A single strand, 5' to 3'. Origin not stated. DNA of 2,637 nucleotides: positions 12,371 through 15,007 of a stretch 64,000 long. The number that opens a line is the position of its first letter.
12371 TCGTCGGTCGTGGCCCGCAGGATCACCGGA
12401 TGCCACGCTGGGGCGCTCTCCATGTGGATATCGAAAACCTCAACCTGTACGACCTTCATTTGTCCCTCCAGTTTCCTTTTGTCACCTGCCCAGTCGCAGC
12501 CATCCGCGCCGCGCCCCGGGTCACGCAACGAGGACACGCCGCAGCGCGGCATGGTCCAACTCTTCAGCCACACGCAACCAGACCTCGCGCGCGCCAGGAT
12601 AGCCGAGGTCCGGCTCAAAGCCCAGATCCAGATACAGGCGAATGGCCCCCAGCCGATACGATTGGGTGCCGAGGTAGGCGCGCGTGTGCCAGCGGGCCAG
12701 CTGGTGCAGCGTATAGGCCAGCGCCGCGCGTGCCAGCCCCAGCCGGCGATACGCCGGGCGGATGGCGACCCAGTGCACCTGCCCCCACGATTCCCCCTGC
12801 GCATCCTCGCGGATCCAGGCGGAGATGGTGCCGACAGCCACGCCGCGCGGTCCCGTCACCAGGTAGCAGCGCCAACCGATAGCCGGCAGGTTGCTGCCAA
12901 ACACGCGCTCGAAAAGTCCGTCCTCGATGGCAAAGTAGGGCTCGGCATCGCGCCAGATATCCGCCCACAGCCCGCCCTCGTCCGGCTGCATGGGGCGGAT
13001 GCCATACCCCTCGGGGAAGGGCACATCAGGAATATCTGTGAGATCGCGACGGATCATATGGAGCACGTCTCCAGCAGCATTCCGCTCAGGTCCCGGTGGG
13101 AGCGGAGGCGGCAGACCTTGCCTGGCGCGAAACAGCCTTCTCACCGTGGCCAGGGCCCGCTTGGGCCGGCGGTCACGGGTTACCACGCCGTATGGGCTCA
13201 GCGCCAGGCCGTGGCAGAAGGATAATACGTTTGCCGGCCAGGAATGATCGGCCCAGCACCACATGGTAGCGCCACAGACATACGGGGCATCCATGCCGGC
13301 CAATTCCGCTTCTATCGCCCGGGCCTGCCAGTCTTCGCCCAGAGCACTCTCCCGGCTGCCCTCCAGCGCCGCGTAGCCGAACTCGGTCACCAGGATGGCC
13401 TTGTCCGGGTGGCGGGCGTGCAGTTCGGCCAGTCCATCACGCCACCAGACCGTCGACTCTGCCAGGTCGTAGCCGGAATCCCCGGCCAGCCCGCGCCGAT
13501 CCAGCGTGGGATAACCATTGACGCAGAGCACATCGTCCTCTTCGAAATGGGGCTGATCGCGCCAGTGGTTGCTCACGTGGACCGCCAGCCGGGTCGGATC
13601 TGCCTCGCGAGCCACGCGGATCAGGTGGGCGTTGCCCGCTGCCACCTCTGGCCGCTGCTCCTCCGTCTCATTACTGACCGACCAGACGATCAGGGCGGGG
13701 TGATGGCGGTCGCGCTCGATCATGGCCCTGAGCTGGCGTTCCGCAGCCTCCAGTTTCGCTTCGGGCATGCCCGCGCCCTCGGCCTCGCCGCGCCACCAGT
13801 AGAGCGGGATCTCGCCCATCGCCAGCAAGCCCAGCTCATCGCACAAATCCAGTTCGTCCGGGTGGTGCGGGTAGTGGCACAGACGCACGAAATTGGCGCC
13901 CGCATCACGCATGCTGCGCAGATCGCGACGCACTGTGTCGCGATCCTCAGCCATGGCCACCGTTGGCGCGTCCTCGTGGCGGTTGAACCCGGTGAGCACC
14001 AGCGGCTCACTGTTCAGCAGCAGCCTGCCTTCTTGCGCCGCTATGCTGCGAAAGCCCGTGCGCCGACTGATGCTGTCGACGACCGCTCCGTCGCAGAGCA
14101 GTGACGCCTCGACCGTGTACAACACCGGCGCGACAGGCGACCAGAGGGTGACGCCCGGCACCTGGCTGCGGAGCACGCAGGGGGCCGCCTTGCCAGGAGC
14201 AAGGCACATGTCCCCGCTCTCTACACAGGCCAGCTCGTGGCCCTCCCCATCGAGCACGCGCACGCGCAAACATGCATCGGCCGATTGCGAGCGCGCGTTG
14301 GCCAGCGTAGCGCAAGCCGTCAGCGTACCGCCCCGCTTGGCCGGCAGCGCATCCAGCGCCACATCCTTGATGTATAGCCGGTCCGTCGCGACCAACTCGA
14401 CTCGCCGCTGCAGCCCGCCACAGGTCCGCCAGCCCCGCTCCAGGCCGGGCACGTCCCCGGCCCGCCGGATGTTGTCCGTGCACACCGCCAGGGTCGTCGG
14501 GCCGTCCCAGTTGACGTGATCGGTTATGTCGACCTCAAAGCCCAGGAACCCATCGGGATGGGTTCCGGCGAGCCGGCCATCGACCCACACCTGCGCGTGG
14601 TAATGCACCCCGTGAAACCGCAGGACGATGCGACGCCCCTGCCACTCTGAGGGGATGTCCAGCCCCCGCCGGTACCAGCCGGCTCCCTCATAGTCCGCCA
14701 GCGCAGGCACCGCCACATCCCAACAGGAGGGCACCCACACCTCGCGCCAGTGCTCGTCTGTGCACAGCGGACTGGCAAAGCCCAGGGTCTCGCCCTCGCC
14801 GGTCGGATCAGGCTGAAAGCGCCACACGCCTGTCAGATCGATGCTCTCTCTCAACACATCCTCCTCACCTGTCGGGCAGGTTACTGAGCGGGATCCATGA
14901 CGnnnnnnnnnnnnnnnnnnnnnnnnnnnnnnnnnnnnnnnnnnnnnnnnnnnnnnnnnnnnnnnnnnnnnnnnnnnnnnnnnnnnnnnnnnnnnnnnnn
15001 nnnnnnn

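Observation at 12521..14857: GH2 glycoside hydrolase fused in-frame to a C-terminal GNAT acetyltransferase domain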

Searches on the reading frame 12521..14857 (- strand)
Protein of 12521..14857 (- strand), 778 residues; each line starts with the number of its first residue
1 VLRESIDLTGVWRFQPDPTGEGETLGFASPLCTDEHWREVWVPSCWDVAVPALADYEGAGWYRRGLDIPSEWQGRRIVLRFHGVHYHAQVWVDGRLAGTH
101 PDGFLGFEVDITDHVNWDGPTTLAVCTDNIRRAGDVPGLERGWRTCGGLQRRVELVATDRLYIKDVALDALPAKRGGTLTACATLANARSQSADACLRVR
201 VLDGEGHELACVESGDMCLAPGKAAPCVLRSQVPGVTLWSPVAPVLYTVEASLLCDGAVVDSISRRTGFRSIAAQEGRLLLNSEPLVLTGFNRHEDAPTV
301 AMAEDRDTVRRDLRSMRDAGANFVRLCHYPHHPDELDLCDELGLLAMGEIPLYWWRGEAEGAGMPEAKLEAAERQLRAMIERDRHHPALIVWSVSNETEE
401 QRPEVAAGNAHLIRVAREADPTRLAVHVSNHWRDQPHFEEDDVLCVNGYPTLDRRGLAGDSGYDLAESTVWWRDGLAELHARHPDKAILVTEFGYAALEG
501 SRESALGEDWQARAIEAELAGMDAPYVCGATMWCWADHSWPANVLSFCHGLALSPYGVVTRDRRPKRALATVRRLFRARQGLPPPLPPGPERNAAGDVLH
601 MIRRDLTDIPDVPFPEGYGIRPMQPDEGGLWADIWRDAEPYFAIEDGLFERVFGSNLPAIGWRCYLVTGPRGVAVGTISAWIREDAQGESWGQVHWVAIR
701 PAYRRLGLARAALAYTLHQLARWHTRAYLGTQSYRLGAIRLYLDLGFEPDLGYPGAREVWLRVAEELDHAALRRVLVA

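Call 7: search_protein_families(library=pfam, proteins=[window:12521-14857:-], max_evalue=0.01)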
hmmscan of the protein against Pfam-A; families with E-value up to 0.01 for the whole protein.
window:12521-14857:- (778 aa): 6 families
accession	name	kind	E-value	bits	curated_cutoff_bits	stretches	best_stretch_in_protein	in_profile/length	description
PF02836.23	Glyco_hydro_2_C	-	2.2e-35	122.7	21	1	274-576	3-297/302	Glycosyl hydrolases family 2, TIM barrel domain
PF02837.24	Glyco_hydro_2_N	-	1.7e-15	57.8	28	1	46-127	53-133/169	Glycosyl hydrolases family 2, sugar binding domain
PF00583.31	Acetyltransf_1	-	9.6e-12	45.6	20.7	1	664-747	34-116/116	Acetyltransferase (GNAT) family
PF00703.27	Glyco_hydro_2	-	2.3e-09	38.4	23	1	162-270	2-109/109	Glycosyl hydrolases family 2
PF22666.2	Glyco_hydro_2_N2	-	7.4e-08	33.1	27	1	61-129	51-119/167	Glycosyl hydrolase 2 galactose-binding domain-like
PF13508.13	Acetyltransf_7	-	3.9e-07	30.8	27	1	672-749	12-84/84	Acetyltransferase (GNAT) domain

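Call 8: search_protein_families(library=ncbifam, proteins=[window:12521-14857:-], max_evalue=0.01)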
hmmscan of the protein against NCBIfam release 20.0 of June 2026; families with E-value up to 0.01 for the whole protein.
window:12521-14857:- (778 aa): 11 families
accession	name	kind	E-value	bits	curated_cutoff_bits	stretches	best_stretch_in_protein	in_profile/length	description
NF007538.0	PRK10150.1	equivalog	2.2e-71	241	544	2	147-577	171-596/607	beta-glucuronidase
NF041463.1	GalB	equivalog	4.1e-62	210.2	900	1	21-493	84-572/869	beta-galactosidase GalB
NF041462.1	GalA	equivalog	4e-61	207.1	900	1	25-447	34-455/763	beta-galactosidase GalA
NF050095.1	BetGlucuronLacZ4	equivalog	1.3e-52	178.8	950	1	34-497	33-494/666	beta-glucuronidase LacZ4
NF052611.1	beta_gal_Bga2A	equivalog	1e-50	172.7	999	1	55-431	110-487/1007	beta-galactosidase, LacZ type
NF007666.0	PRK10340.1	equivalog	1.2e-43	149.2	1284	1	49-427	100-473/1030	beta-galactosidase subunit alpha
NF041100.1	betagal_LacZ_Ttogales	equivalog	1.2e-37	129.1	2000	1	54-402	104-447/1090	beta-galactosidase LacZ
NF007074.0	PRK09525.1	subfamily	1.8e-35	122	1221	1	48-400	110-465/1027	beta-galactosidase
NF049891.1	Bet1-4galacdseBT4156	equivalog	1.2e-33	116.1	1700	1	57-398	76-408/946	exo-beta-1,4-galactosidase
NF049877.1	GlucurArabfur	equivalog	5.1e-27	93.9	1800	1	31-423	391-791/1400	beta-d-glucuronidase/beta-L-arabinofuranosidase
NF049890.1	Bet1-4galacdseBT4151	equivalog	1.6e-22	79.3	1500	1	55-424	104-473/952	exo-beta-1,4-galactosidase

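Call 9: find_homologous_proteins(query=window:12521-14857:-, max_evalue=0.00001)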
Query window:12521-14857:- (778 aa): 917 proteins with E <= 0.00001 among 8000 candidates; the best 120 are listed.
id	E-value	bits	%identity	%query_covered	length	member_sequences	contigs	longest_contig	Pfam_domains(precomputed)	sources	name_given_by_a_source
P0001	0.0e+0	1512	83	100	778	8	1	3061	PF02837.25,PF13508.14,PF02836.24,PF00703.28,PF00583.32,PF22666.3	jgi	-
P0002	0.0e+0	1299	72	99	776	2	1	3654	PF02837.25,PF13508.14,PF02836.24,PF00703.28,PF00583.32,PF22666.3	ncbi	ncbi:MAG: GNAT family N-acetyltransferase, partial [Anaerolineae bacterium]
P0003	0.0e+0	1109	63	99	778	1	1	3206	PF02837.25,PF13364.13,PF13508.14,PF02836.24,PF00703.28,PF00583.32,PF22666.3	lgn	-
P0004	0.0e+0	1107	64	97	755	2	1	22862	PF02837.25,PF13508.14,PF02836.24,PF00703.28,PF00583.32,PF22666.3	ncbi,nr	ncbi:MAG: GNAT family N-acetyltransferase, partial [Chloroflexi bacterium]|nr:GNAT family N-acetyltr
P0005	0.0e+0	1068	60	99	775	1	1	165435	PF02837.25,PF13508.14,PF02836.24,PF00703.28,PF00583.32,PF22666.3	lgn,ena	-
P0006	0.0e+0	1063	88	67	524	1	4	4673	PF02837.25,PF02836.24,PF00703.28,PF22666.3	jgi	-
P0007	0.0e+0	1062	59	99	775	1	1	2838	PF02837.25,PF13508.14,PF02836.24,PF00703.28,PF00583.32,PF22666.3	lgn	-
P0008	0.0e+0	1047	59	99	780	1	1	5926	PF02837.25,PF13508.14,PF02836.24,PF00703.28,PF00583.32,PF22666.3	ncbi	-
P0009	8.1e-288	975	57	100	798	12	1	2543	PF02837.25,PF13508.14,PF02836.24,PF00703.28,PF00583.32,PF22666.3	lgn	-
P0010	1.3e-285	968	54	100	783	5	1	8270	PF02837.25,PF13508.14,PF08445.17,PF02836.24,PF00703.28,PF00583.32,PF22666.3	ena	-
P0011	1.6e-284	964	56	100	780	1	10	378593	PF02837.25,PF13508.14,PF02836.24,PF00703.28,PF00583.32,PF22666.3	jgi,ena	jgi:GNAT superfamily N-acetyltransferase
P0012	7.7e-284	962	56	100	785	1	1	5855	PF02837.25,PF13508.14,PF02836.24,PF00703.28,PF00583.32,PF22666.3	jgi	jgi:beta-glucuronidase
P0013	1.1e-283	962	55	100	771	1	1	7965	PF02837.25,PF13508.14,PF02836.24,PF00703.28,PF00583.32,PF22666.3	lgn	-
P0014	3.4e-283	960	56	99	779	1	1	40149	PF13673.14,PF02837.25,PF13508.14,PF02836.24,PF00703.28,PF00583.32,PF22666.3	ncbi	-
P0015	1.3e-281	955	54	99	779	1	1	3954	PF02837.25,PF13508.14,PF02836.24,PF00703.28,PF00583.32,PF22666.3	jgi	jgi:GNAT superfamily N-acetyltransferase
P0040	7.5e-274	929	53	99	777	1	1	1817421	PF02837.25,PF13508.14,PF02836.24,PF00703.28,PF00583.32,PF22666.3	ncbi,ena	-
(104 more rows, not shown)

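Call 11: search_solved_structures(query=window:12521-14857:-, max_evalue=0.001, show_alignments=2)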
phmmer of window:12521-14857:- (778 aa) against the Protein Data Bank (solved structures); distinct sequences matched with E-value up to 0.001: 126 (the best 60 are shown).
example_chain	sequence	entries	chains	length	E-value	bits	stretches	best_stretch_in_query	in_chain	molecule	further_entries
5uj6_A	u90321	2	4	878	2.5e-50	174.6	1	21-567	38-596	Glycosyl hydrolases family 2, sugar binding domain protein | Beta-galactosidase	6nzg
6d50_A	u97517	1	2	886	2.6e-50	174.5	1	21-567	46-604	Glycosyl hydrolases family 2, sugar binding domain protein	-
6d8g_A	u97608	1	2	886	2.8e-50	174.4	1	21-567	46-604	Glycosyl hydrolases family 2, sugar binding domain protein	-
8dhl_A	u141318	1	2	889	3.7e-48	167.4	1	31-576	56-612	Glycosyl hydrolase family 2, sugar binding domain protein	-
4jkm_A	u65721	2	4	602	3e-47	164.4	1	3-573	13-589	Beta-glucuronidase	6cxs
6u7i_A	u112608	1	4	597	1.7e-45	158.6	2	146-574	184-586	Beta-glucuronidase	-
6ed1_A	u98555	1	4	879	9.2e-45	156.1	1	6-428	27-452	Glycosyl hydrolase family 2, sugar binding domain protein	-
6d89_C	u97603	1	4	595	2.7e-43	151.3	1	38-426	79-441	Beta-galactosidase/beta-glucuronidase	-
3fn9_A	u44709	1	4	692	3.2e-43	151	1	12-449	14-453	Putative beta-galactosidase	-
6d1n_A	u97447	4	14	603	3.3e-43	151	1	40-426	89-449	Beta-galactosidase/beta-glucuronidase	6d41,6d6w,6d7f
7cwd_A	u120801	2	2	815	4.3e-43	150.6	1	6-425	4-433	beta-glalactosidase | beta-galactosidase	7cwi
6d1p_A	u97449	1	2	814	9.8e-43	149.4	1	33-399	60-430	Glycosyl hydrolases family 2, sugar binding domain protein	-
6d7j_A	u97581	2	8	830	1.1e-42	149.2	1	6-399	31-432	Beta-Glucuronidase | Glycosyl hydrolase family 2, TIM barrel domain protein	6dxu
6ncy_A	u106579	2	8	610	1.3e-42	149.1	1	26-544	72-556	Beta-glucuronidase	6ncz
6u7j_A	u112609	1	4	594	5.5e-42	147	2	233-577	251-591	Beta-glucuronidase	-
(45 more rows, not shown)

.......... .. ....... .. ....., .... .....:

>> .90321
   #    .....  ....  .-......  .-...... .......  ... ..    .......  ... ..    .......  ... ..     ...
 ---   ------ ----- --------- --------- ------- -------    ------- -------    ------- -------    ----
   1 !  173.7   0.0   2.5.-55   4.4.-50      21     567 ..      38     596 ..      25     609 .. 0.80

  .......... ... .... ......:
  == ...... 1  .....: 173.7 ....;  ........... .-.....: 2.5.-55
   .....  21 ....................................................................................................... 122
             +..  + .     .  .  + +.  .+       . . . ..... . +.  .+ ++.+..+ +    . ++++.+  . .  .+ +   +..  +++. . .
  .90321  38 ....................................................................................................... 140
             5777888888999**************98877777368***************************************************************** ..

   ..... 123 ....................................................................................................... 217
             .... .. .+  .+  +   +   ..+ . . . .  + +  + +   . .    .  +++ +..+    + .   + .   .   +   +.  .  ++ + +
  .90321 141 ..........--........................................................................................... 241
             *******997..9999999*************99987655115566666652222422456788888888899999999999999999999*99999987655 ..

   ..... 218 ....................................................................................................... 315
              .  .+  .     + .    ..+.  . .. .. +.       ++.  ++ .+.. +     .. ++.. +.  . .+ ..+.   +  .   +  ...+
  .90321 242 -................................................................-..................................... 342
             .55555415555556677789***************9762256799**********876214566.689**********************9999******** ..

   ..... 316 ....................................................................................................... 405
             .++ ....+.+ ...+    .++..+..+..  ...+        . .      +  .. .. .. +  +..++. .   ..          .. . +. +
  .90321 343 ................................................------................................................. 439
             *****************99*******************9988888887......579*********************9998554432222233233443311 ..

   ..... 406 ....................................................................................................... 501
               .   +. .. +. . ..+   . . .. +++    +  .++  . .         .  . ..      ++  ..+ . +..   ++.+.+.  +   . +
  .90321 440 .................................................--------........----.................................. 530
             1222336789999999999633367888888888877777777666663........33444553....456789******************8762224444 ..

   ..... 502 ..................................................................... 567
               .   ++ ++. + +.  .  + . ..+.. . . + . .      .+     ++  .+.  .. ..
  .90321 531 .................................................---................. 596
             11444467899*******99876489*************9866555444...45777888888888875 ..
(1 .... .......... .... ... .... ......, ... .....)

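Call 15: find_encoding_contigs(protein=window:12521-14857:-, flank=10000, max_places=3)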
Protein window:12521-14857:- (778 aa): no gene with exactly this product is on record in the collection.

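Call 16: find_encoding_contigs(protein=P0005, flank=10000, max_places=2)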
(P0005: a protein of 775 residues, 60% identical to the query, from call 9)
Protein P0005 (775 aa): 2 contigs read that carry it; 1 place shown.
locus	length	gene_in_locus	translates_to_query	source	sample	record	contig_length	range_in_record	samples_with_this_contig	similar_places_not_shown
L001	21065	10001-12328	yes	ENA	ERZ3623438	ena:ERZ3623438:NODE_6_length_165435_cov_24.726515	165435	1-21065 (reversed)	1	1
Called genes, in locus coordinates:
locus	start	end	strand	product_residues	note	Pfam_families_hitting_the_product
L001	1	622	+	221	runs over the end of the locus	PF04191:PEMT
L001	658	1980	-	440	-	PF07690:MFS_1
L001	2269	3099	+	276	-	PF18761:Heliorhodopsin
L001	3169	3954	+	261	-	PF03848:TehB (faint), PF08241:Methyltransf_11, PF08242:Methyltransf_12, PF13649:Methyltransf_25, PF13847:Methyltransf_31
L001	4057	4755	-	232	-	PF13643:DUF4145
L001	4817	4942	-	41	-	-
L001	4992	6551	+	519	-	PF00089:Trypsin, PF13365:Trypsin_2, PF13180:PDZ_2 (weak), PF17820:PDZ_6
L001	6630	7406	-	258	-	PF05711:TylF, PF13578:Methyltransf_24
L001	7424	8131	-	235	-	PF02683:DsbD_TM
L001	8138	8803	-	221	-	PF09858:DUF2085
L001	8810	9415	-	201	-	PF08534:Redoxin, PF00255:GSHPx (weak), PF00578:AhpC-TSA, PF00085:Thioredoxin (weak), PF13098:Thioredoxin_2, PF13905:Thioredoxin_8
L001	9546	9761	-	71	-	PF00403:HMA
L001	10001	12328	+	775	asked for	PF02837:Glyco_hydro_2_N, PF22666:Glyco_hydro_2_N2, PF00703:Glyco_hydro_2, PF02836:Glyco_hydro_2_C, PF00583:Acetyltransf_1, PF13508:Acetyltransf_7 (weak)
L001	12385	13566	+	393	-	PF02746:MR_MLE_N, PF13378:MR_MLE_C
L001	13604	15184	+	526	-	-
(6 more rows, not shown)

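Call 17: find_encoding_contigs(protein=P0040, flank=10000, max_places=2)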
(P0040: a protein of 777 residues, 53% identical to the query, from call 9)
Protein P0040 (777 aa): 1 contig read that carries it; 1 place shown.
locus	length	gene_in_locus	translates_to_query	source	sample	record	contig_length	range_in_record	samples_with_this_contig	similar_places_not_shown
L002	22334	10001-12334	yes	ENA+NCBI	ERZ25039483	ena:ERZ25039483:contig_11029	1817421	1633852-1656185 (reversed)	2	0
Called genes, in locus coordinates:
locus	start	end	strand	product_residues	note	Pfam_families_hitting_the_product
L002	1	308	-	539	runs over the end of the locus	-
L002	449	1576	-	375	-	PF12679:ABC2_membrane_2, PF12698:ABC2_membrane_3, PF01061:ABC2_membrane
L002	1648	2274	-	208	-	PF00440:TetR_N, PF14246:TetR_C_7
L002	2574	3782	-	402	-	PF01546:Peptidase_M20, PF07687:M20_dimer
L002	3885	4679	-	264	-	PF00202:Aminotran_3, PF00155:Aminotran_1_2 (weak)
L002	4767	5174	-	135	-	PF00202:Aminotran_3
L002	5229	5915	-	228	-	PF00392:GntR, PF07729:FCD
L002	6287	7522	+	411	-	PF00920:ILVD_EDD_N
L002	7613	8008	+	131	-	PF24877:ILV_EDD_C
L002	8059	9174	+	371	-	PF01408:GFO_IDH_MocA, PF22725:GFO_IDH_MocA_C3 (weak), PF02894:GFO_IDH_MocA_C (faint), PF21252:Glyco_hydro_109_C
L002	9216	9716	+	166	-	PF00106:adh_short, PF01370:Epimerase (weak), PF08659:KR, PF13561:adh_short_C2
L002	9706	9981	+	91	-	PF13561:adh_short_C2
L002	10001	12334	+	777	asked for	PF02837:Glyco_hydro_2_N, PF22666:Glyco_hydro_2_N2, PF00703:Glyco_hydro_2, PF02836:Glyco_hydro_2_C, PF00583:Acetyltransf_1, PF13508:Acetyltransf_7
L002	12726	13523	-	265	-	PF00702:Hydrolase, PF13344:Hydrolase_6, PF13419:HAD_2 (faint), PF13242:Hydrolase_like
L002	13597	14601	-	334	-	PF00750:tRNA-synt_1d, PF05746:DALR_1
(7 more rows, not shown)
